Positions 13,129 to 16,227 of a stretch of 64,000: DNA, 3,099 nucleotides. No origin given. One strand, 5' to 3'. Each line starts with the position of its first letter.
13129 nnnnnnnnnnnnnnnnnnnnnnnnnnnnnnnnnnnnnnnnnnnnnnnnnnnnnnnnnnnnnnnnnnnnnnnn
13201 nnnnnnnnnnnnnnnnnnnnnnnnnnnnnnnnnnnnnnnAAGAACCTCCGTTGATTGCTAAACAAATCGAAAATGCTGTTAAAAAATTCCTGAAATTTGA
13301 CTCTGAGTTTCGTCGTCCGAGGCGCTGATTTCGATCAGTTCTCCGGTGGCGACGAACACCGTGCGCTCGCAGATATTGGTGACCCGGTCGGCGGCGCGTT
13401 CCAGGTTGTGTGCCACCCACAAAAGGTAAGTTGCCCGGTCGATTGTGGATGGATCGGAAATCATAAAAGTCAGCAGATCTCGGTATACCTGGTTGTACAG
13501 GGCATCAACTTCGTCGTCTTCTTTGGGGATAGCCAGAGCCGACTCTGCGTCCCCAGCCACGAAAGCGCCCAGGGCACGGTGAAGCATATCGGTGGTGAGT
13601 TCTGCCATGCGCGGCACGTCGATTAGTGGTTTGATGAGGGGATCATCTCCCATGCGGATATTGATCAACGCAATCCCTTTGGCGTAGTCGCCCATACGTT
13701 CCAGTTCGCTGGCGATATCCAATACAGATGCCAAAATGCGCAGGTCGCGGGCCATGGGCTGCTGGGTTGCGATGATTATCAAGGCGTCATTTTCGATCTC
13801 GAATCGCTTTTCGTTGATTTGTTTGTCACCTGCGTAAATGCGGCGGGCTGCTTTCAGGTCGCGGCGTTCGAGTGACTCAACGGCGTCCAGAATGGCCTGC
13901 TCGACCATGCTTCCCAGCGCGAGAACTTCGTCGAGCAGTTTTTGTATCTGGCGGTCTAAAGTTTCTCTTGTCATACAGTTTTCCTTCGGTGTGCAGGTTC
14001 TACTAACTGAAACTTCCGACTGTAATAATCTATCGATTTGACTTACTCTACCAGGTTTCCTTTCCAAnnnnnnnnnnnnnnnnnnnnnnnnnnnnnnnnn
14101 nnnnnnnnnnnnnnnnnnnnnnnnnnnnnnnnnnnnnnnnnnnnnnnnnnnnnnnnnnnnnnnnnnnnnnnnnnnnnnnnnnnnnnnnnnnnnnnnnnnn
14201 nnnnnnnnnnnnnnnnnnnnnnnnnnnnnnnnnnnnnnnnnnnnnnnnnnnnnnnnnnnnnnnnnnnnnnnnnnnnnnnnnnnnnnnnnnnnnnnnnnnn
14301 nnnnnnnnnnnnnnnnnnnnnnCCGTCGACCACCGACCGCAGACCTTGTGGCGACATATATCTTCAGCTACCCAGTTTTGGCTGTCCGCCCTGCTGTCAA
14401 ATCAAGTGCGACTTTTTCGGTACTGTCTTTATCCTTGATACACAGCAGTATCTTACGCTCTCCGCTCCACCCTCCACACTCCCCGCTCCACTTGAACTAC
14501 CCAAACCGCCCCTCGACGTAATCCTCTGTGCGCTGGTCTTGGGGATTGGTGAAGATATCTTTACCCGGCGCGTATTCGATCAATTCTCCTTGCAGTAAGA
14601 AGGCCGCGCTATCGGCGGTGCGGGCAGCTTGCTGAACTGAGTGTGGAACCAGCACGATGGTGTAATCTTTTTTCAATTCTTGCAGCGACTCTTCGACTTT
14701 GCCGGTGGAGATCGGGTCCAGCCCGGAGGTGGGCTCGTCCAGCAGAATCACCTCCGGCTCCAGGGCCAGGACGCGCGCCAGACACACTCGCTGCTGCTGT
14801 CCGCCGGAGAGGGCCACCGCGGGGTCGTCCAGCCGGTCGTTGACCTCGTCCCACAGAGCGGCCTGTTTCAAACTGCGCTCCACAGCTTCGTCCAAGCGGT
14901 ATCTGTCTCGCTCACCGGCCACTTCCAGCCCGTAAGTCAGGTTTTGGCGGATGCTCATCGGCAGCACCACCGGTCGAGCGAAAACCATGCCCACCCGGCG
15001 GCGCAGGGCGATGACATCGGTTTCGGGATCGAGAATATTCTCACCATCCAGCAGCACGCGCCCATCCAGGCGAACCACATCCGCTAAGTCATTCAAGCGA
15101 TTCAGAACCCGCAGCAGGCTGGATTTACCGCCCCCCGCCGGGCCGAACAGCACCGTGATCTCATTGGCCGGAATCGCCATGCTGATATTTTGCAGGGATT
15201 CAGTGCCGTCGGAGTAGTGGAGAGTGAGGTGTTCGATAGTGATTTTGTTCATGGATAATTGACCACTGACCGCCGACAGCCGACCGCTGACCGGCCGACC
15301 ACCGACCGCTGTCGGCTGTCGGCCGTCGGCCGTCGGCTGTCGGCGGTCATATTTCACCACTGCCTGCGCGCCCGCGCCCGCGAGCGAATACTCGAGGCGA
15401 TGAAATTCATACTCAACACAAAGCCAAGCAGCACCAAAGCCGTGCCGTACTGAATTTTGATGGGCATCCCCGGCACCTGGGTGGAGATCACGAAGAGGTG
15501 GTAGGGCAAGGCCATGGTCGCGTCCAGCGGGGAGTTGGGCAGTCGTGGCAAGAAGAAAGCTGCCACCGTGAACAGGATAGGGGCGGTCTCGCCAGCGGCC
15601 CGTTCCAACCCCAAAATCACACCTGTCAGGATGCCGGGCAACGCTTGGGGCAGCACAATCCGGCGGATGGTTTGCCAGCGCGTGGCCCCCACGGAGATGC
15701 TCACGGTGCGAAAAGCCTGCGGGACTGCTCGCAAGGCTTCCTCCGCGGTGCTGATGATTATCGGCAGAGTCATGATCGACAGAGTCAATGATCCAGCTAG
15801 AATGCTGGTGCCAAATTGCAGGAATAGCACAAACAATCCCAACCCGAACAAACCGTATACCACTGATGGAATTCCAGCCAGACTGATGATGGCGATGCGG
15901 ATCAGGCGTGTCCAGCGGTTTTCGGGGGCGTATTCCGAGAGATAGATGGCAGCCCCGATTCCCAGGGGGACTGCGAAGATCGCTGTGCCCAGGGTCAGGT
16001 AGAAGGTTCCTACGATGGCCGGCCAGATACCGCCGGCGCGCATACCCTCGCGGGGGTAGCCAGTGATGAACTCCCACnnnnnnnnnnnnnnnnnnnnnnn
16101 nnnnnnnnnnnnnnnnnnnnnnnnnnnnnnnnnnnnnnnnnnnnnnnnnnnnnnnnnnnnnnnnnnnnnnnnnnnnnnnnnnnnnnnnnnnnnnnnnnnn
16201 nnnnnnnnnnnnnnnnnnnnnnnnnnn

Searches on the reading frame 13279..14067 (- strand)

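Call 21: search_protein_families(library=pfam, proteins=[window:13279-14067:-], max_evalue=0.001)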
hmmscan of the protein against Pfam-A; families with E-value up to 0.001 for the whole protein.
window:13279-14067:- (262 aa): 1 family
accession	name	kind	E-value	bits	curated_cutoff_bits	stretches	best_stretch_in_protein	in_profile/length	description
PF01895.24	PhoU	-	1.2e-42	144.7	23.5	2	152-236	2-89/89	PhoU domain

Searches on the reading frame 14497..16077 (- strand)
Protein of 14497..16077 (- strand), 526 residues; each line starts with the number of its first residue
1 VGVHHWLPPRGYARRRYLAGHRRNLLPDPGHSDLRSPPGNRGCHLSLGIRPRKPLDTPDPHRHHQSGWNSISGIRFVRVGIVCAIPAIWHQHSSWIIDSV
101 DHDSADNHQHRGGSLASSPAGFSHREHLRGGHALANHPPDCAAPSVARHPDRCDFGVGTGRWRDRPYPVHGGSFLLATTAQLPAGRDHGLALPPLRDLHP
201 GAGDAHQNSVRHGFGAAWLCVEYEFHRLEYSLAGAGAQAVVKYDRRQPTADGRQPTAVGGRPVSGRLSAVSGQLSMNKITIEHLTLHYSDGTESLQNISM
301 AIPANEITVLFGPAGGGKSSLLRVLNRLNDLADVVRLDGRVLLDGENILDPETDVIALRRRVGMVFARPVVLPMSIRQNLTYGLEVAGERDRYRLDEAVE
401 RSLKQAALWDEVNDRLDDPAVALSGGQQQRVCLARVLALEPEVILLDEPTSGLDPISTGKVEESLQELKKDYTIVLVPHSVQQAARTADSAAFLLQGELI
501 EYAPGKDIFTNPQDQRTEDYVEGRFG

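Call 21: search_protein_families(library=pfam, proteins=[window:14497-16077:-], max_evalue=0.001)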
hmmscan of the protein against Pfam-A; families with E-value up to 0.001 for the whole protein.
window:14497-16077:- (526 aa): 3 families
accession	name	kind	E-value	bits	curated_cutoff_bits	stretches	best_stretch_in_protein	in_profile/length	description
PF00005.33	ABC_tran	-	3.1e-27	96.3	25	1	295-451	1-137/137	ABC transporter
PF13304.12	AAA_21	-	1.1e-07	32.7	27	0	379-455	193-273/304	AAA domain, putative AbiEii toxin, Type IV TA system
PF02463.25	SMC_N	-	0.00034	20.5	40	0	352-483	69-201/220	RecF/RecN/SMC N terminal domain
